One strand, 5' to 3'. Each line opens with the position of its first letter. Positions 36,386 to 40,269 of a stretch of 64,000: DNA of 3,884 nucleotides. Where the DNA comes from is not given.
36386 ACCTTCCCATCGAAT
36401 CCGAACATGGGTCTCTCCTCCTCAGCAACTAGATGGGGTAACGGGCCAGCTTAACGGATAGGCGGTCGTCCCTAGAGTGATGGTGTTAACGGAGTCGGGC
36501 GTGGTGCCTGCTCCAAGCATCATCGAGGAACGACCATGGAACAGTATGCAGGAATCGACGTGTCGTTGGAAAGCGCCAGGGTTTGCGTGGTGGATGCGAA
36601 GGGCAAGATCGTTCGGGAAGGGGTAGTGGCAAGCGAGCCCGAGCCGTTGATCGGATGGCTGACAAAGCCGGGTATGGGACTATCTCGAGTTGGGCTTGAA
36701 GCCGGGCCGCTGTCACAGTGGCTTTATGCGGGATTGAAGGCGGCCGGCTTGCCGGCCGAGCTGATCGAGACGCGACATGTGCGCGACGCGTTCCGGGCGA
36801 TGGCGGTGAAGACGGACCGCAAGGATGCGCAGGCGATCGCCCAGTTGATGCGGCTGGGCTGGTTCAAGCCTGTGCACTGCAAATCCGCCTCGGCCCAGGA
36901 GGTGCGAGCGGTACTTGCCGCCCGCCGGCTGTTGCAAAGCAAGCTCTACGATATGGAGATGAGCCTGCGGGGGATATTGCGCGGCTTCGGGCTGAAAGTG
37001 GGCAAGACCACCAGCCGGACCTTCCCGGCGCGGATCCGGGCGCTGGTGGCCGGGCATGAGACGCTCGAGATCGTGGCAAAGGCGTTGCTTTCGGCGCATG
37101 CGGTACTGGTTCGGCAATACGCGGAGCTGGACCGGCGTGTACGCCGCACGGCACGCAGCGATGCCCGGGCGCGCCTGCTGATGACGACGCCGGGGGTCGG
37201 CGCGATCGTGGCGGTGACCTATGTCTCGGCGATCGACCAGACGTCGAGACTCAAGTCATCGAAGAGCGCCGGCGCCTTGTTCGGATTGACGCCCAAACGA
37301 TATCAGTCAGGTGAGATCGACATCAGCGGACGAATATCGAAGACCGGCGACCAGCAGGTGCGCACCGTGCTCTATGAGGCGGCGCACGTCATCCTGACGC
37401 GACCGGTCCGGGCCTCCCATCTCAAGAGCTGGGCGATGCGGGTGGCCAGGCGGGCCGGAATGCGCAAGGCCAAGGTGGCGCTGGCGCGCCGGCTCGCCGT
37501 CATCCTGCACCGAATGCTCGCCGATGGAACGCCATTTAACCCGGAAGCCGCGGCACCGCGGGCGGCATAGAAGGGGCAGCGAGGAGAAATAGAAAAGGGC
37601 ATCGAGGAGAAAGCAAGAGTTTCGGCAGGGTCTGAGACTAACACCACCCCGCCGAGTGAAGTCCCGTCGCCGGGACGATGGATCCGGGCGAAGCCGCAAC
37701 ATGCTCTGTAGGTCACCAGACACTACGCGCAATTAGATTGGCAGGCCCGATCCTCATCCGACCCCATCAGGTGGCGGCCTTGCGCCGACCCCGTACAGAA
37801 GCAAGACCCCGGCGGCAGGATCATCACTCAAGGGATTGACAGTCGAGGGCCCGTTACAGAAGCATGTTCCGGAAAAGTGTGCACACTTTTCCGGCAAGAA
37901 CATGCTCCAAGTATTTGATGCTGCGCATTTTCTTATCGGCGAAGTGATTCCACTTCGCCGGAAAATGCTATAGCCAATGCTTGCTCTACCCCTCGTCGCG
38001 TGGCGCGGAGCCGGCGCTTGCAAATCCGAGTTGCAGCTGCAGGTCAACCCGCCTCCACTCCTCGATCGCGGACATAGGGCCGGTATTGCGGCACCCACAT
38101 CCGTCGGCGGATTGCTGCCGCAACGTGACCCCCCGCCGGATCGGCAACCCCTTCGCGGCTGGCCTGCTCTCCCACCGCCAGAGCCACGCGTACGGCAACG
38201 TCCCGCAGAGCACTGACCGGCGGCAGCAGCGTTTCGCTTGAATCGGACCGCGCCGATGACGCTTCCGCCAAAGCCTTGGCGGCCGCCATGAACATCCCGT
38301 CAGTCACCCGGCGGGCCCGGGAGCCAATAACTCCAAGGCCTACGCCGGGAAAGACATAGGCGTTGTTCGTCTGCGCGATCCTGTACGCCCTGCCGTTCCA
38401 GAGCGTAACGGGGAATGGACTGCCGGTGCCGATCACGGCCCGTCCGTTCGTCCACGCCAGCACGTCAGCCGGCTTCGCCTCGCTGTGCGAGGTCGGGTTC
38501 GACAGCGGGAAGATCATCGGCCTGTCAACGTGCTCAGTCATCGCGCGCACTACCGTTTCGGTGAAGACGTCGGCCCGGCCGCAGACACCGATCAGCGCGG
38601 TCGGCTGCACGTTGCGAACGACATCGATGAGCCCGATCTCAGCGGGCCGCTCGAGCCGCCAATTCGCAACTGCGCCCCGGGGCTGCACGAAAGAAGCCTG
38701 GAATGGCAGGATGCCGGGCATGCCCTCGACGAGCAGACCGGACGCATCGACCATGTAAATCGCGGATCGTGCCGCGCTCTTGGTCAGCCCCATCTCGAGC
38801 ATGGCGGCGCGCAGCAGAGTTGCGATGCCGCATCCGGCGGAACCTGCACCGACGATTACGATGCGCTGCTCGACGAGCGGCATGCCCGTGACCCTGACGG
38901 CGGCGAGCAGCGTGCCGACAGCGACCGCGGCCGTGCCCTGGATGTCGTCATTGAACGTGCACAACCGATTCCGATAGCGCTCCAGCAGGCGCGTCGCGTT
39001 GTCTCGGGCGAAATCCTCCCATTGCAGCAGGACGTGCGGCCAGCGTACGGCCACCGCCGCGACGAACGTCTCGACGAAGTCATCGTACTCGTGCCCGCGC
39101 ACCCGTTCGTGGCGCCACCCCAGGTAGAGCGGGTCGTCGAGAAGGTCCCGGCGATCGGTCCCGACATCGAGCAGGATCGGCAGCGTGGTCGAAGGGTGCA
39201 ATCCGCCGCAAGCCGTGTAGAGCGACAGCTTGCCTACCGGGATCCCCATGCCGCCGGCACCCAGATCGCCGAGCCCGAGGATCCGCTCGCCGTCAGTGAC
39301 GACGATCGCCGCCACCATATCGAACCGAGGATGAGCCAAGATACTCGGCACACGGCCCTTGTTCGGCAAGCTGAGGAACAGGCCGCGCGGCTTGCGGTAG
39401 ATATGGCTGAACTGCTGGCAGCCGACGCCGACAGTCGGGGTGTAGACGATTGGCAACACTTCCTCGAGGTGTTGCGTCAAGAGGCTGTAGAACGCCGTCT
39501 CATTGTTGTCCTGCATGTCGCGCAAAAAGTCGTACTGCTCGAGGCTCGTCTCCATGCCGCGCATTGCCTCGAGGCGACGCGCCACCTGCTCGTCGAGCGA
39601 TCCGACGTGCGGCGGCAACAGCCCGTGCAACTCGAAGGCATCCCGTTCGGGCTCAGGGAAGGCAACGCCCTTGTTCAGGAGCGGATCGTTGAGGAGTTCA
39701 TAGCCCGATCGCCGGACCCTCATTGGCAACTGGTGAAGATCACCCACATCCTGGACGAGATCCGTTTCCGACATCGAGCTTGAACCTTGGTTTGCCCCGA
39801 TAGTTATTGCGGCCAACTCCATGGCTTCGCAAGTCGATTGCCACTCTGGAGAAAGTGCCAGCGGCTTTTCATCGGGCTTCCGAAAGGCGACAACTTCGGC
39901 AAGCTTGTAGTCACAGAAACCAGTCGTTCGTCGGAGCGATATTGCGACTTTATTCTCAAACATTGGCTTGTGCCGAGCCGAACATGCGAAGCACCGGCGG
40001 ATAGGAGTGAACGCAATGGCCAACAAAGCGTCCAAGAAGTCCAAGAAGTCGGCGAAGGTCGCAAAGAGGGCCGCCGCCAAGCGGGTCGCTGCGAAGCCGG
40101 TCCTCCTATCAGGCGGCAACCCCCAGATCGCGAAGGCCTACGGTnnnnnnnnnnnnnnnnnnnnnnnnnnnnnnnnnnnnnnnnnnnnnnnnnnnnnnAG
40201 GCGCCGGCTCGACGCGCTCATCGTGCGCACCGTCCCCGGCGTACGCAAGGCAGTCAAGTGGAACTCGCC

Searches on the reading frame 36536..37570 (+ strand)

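Call 60: search_protein_families(library=pfam, proteins=[window:36536-37570:+], max_evalue=0.001)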
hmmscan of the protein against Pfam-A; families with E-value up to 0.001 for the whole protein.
window:36536-37570:+ (344 aa): 2 families
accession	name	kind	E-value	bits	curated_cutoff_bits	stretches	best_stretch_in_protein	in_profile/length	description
PF02371.22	Transposase_20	-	7.8e-21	74.7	21.3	1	212-287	1-76/87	Transposase IS116/IS110/IS902 family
PF01548.23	DEDD_Tnp_IS110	-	4.4e-15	56.2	29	1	5-150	1-152/155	Transposase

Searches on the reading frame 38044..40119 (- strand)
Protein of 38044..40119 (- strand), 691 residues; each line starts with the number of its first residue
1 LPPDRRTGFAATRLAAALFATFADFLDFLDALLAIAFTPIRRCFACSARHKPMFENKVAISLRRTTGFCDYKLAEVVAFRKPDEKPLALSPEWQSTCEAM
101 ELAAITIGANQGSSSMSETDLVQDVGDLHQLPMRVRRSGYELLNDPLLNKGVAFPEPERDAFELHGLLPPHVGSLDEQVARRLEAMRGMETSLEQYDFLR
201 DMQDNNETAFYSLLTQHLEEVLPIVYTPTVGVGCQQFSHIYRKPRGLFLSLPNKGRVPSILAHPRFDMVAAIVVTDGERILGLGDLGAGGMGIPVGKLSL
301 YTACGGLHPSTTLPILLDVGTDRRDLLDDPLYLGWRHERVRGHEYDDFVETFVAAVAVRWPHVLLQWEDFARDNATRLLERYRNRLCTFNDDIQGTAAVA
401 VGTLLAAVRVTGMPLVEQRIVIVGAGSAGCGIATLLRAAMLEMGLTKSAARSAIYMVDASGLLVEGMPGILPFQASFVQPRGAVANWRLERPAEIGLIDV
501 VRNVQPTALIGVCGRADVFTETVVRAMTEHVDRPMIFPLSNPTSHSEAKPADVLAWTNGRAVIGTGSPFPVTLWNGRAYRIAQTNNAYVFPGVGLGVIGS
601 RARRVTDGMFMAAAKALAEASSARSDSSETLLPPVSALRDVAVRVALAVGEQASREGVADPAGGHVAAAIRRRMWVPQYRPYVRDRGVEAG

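Call 60: search_protein_families(library=pfam, proteins=[window:38044-40119:-], max_evalue=0.001)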
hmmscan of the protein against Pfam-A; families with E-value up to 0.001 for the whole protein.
window:38044-40119:- (691 aa): 2 families
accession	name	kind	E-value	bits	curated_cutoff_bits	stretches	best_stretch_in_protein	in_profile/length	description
PF03949.21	Malic_M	-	1.1e-95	320.2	23.5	1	393-653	1-257/258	Malic enzyme, NAD binding domain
PF00390.24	malic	-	2e-70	236.7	23.1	1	203-383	1-182/182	Malic enzyme, N-terminal domain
